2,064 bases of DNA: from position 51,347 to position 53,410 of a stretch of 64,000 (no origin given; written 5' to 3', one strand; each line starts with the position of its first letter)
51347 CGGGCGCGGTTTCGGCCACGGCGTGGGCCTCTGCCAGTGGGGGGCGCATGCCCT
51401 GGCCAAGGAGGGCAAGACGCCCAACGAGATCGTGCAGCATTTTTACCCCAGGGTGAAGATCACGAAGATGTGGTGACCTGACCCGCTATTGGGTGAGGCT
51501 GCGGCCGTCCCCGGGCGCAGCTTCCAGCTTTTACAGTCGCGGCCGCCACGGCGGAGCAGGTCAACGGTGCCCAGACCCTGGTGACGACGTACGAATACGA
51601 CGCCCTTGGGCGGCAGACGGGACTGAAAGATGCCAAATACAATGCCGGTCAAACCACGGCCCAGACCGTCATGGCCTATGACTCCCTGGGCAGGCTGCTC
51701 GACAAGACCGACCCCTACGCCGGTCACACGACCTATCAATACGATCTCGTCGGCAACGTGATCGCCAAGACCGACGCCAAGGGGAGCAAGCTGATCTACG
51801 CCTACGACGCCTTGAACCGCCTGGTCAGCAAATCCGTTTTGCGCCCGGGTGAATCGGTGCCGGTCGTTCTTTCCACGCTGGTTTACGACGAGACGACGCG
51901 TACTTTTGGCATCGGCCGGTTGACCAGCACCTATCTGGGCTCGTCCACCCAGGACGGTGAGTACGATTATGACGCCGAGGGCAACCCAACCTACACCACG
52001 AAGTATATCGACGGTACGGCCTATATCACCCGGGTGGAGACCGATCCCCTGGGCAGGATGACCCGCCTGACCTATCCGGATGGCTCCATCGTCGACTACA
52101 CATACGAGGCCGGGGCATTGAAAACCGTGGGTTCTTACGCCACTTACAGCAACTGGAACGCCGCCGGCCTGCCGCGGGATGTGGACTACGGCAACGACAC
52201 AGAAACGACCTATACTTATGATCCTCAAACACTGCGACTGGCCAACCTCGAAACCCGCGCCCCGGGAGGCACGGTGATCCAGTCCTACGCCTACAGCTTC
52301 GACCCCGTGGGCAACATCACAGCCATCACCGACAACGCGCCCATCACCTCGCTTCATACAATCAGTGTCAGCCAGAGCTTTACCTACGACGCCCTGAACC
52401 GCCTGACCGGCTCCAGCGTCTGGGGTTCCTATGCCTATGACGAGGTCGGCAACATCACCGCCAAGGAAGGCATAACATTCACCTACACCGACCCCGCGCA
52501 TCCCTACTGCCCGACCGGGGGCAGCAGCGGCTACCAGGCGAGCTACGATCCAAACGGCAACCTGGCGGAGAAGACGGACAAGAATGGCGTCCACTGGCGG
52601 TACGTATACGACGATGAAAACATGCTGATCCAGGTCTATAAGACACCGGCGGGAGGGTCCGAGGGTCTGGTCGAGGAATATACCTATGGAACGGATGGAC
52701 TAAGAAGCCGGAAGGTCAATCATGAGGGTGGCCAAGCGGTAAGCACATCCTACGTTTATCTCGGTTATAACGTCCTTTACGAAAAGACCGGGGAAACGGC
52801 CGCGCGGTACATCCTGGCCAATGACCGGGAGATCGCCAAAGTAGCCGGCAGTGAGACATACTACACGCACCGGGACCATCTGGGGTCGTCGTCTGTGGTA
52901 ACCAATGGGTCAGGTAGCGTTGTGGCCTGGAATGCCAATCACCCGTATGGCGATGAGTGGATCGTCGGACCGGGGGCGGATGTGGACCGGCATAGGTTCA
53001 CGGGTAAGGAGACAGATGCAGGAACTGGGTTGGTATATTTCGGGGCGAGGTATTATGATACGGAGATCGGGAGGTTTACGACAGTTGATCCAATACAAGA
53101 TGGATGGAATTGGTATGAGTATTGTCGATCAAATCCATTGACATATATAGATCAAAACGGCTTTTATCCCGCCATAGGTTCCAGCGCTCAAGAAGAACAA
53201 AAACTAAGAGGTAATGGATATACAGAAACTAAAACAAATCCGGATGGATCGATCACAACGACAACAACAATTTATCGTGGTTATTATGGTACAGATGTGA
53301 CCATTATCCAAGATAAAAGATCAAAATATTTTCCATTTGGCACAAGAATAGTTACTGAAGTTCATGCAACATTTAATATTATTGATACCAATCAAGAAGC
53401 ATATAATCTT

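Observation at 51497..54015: Orphan RHS C-terminal module with low-GC toxin tip and immunity gene, butted against spoIID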

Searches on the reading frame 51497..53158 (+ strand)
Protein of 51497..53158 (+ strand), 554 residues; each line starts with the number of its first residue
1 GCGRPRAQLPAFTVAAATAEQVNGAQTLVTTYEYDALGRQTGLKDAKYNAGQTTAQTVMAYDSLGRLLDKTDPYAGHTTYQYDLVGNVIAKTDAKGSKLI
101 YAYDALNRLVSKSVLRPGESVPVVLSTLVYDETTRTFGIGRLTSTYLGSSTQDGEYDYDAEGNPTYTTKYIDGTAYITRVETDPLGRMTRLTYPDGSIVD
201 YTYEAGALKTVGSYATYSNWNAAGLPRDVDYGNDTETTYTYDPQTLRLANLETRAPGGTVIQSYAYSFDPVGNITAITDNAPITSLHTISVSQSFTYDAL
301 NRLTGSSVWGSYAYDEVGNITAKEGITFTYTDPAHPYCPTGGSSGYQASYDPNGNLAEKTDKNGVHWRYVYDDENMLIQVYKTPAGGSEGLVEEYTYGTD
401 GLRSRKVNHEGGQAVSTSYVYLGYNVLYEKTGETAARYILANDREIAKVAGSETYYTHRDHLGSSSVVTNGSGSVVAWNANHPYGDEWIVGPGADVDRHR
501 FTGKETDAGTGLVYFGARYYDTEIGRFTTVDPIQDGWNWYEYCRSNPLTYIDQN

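Call 17: find_homologous_proteins(query=window:51497-53158:+, max_evalue=1e-20)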
Query window:51497-53158:+ (554 aa): 1175 proteins with E <= 1e-20 among 8000 candidates; the best 120 are listed.
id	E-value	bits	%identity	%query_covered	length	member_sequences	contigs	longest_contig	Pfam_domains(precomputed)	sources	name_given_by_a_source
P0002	9.2e-194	663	58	96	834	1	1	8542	PF05593.20,PF25023.2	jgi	jgi:RHS repeat-associated protein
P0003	1.0e-187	643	56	96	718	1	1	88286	PF05593.20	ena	-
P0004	5.7e-173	595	61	79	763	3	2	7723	PF20041.6,PF05593.20,PF25023.2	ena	-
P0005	4.5e-172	592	54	96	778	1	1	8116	PF05593.20,PF25023.2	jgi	jgi:RHS repeat-associated protein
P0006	1.8e-101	359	58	45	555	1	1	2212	PF05593.20,PF25023.2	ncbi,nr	ncbi:MAG: RHS repeat-associated core domain-containing protein, partial [Firmicutes bacterium]|nr:RH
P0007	7.3e-62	228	37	95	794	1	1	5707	PF05593.20,PF25023.2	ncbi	-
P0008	5.1e-61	225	37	87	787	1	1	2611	PF05593.20,PF25023.2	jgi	jgi:RHS repeat-associated protein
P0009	1.1e-58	218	36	98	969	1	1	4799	PF05593.20,PF25023.2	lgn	-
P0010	2.9e-57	213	31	95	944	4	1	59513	PF05593.20,PF25023.2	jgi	-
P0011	3.1e-54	203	36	95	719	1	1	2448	PF05593.20,PF25023.2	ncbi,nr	ncbi:MAG: RHS repeat-associated core domain-containing protein, partial [Chloroflexota bacterium]|nr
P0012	4.8e-54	202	32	95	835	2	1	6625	PF05593.20,PF25023.2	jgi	jgi:RHS repeat-associated protein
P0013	7.4e-54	202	36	90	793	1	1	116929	PF15649.13,PF05593.20,PF25023.2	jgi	-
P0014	4.0e-53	199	32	92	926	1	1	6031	PF05593.20,PF25023.2,PF03527.21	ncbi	-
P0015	4.2e-53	199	33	95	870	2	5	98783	PF05593.20,PF25023.2,PF03527.21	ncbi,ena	-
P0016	1.1e-52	198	30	95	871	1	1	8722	PF05593.20,PF25023.2,PF03527.21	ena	-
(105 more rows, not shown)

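Call 19: find_encoding_contigs(protein=P0003, flank=10000, max_places=3)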
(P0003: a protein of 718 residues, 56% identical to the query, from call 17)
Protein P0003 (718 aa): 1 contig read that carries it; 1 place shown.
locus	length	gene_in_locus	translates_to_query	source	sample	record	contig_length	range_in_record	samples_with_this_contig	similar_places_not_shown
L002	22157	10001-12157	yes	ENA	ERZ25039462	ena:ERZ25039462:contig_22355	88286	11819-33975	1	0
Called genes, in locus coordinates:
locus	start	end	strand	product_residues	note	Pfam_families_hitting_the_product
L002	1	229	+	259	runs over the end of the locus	PF04542:Sigma70_r2, PF04539:Sigma70_r3, PF08281:Sigma70_r4_2 (weak), PF04545:Sigma70_r4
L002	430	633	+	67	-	PF07311:Dodecin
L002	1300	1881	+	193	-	PF02080:TrkA_C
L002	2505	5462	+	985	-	PF25390:WD40_RLD, PF00415:RCC1, PF25390:WD40_RLD, PF00415:RCC1, PF13540:RCC1_2, PF00415:RCC1, PF13540:RCC1_2, PF00415:RCC1, +16 more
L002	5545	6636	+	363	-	PF00801:PKD (weak), PF18911:PKD_4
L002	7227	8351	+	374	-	PF03534:SpvB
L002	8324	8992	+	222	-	PF01839:FG-GAP (faint), PF13517:FG-GAP_3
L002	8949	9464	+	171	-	PF12256:TcdB_toxin_midN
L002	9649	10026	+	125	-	-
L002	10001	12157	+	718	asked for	PF05593:RHS_repeat (weak)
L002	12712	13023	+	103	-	-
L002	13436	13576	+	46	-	-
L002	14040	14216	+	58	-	PF01909:NTP_transf_2 (weak), PF18765:Polbeta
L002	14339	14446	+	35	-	-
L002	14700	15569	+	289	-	PF04055:Radical_SAM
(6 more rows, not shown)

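Call 20: find_encoding_contigs(protein=P0002, flank=10000, max_places=3)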
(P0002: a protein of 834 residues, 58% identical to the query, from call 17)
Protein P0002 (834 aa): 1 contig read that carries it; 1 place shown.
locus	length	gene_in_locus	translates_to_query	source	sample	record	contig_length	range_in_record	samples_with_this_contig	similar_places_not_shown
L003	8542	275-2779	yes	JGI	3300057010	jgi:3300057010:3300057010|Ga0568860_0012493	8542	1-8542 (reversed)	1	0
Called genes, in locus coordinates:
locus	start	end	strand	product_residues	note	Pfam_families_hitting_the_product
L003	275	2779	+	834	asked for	PF05593:RHS_repeat (weak), PF25023:TEN_YD-shell (weak), PF05593:RHS_repeat (weak), PF25023:TEN_YD-shell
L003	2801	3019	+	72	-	PF24024:DUF7336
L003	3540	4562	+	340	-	-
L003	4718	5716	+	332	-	PF19568:Spore_III_AA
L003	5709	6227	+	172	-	PF09548:Spore_III_AB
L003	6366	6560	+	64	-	PF06686:SpoIIIAC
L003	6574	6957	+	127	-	PF06686:SpoIIIAC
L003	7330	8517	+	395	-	PF09546:Spore_III_AE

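Call 43: find_encoding_contigs(protein=P0004, flank=10000, max_places=3)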
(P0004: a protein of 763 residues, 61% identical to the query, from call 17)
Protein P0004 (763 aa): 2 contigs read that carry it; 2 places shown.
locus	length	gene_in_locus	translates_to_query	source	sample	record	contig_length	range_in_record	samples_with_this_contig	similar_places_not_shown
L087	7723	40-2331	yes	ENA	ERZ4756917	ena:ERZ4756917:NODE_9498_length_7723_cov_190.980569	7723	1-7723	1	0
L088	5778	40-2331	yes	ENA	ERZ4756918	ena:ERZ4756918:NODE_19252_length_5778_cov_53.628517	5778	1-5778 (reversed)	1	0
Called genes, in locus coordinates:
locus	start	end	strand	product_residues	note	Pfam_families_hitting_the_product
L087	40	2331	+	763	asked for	PF20041:DUF6443 (faint), PF05593:RHS_repeat (weak), PF25023:TEN_YD-shell (weak), PF05593:RHS_repeat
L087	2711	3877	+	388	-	-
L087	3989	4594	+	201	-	-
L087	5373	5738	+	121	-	PF05598:DUF772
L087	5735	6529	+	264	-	-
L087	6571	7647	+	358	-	-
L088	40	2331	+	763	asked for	PF20041:DUF6443 (faint), PF05593:RHS_repeat (weak), PF25023:TEN_YD-shell (weak), PF05593:RHS_repeat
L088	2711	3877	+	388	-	-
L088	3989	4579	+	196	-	-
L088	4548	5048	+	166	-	-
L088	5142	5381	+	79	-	PF05598:DUF772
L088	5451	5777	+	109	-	?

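Call 44: find_encoding_contigs(protein=P0005, flank=10000, max_places=3)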
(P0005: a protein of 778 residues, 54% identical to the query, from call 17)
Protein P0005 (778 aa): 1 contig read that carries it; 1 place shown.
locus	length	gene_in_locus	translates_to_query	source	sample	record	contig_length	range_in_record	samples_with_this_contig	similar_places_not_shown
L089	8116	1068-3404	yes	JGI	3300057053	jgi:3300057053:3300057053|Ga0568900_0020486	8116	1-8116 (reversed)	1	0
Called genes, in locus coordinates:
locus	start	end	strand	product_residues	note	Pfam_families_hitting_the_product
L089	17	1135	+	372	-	PF03534:SpvB (weak), PF01839:FG-GAP (faint)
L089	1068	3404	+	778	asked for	PF25023:TEN_YD-shell (weak), PF05593:RHS_repeat (weak), PF25023:TEN_YD-shell, PF05593:RHS_repeat (weak)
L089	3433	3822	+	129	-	-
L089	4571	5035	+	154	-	-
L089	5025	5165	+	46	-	-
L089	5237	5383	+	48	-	-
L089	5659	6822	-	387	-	PF14319:Zn_Tnp_IS91, PF04986:Y2_Tnp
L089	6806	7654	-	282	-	PF13495:Phage_int_SAM_4, PF02899:Phage_int_SAM_1 (weak), PF00589:Phage_integrase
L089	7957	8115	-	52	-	?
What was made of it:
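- Their upstream ORFs carry SpvB, FG-GAP and TcdB_toxin_midN (calls 19, 44). The closest relatives are single fused genes that read through this point (calls 19, 44).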

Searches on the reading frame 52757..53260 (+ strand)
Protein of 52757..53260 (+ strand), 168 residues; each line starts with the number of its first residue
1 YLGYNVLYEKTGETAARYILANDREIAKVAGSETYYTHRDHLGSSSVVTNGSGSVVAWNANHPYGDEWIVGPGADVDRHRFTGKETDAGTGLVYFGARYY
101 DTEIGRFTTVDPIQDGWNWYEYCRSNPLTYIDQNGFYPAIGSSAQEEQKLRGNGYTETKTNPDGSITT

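Call 60: search_solved_structures(query=window:52757-53260:+, max_evalue=0.00001, show_alignments=4)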
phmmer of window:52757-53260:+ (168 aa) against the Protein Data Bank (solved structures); distinct sequences matched with E-value up to 0.00001: 22.
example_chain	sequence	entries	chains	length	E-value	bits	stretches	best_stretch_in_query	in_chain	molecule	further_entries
6h6e_F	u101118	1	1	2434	4.9e-14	56.2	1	30-159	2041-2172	TcdB2,TccC3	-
6suf_F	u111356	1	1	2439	4.9e-14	56.2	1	30-159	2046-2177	TcdB2,TccC3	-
6suq_A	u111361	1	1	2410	1e-13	55.1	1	30-143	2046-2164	TcdB2,TccC3,Genome polyprotein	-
6h6f_F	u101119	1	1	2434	5.4e-13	52.8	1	30-159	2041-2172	TcdB2,TccC3,TccC3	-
6sue_F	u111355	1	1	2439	5.5e-13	52.8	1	30-159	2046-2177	TcdB2,TccC3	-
6sup_A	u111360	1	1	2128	6.7e-12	49.2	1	30-136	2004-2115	TcdB2,TccC3,Cell division control protein 42 homolog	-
6l7i_G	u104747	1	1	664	1.5e-11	48.1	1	29-135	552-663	TccC2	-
6h6g_A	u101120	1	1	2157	1.5e-11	48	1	30-135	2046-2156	TcdB2,TccC3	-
4o9x_A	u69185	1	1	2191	1.6e-11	48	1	30-135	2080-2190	TcdB2, TccC3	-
8fjp_A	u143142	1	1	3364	5e-11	46.4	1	34-135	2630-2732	salivary gland surface protein 1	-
5kis_B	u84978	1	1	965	8e-11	45.7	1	33-138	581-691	RHS2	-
9c4k_Q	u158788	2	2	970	1.8e-10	44.6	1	42-138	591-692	Toxin subunit YenC2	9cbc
4igl_B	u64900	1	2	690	6.4e-10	42.8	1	41-135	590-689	YenC2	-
9on3_A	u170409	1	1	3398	3.3e-09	40.5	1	17-137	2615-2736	SGS4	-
9pt5_A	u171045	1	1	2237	2.4e-08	37.7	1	32-136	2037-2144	Teneurin-like protein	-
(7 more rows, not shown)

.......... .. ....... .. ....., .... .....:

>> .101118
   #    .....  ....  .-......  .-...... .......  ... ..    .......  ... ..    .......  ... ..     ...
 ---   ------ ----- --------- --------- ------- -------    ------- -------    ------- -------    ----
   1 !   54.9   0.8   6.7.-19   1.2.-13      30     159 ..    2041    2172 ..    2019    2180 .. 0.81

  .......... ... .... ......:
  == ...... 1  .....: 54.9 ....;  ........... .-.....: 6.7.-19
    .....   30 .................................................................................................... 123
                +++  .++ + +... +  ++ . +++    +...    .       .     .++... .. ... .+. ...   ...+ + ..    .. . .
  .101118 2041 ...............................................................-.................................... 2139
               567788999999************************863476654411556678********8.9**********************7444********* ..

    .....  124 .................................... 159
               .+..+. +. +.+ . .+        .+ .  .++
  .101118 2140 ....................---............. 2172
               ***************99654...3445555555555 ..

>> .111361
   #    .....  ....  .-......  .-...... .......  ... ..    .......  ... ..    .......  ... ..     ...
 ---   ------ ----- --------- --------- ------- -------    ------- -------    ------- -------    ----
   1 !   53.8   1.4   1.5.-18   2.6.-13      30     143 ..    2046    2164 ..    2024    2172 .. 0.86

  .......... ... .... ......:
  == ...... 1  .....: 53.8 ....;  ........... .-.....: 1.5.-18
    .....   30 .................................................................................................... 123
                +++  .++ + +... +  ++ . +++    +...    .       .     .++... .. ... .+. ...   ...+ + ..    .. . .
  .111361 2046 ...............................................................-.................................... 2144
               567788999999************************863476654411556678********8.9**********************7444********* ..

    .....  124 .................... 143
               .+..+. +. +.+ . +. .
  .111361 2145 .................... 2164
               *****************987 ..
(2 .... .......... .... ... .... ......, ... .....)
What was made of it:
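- On Rhs/YD-repeat polymorphic toxin (complete effector): D531 and D552 align with TccC3 D651 and D674 (call 60).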
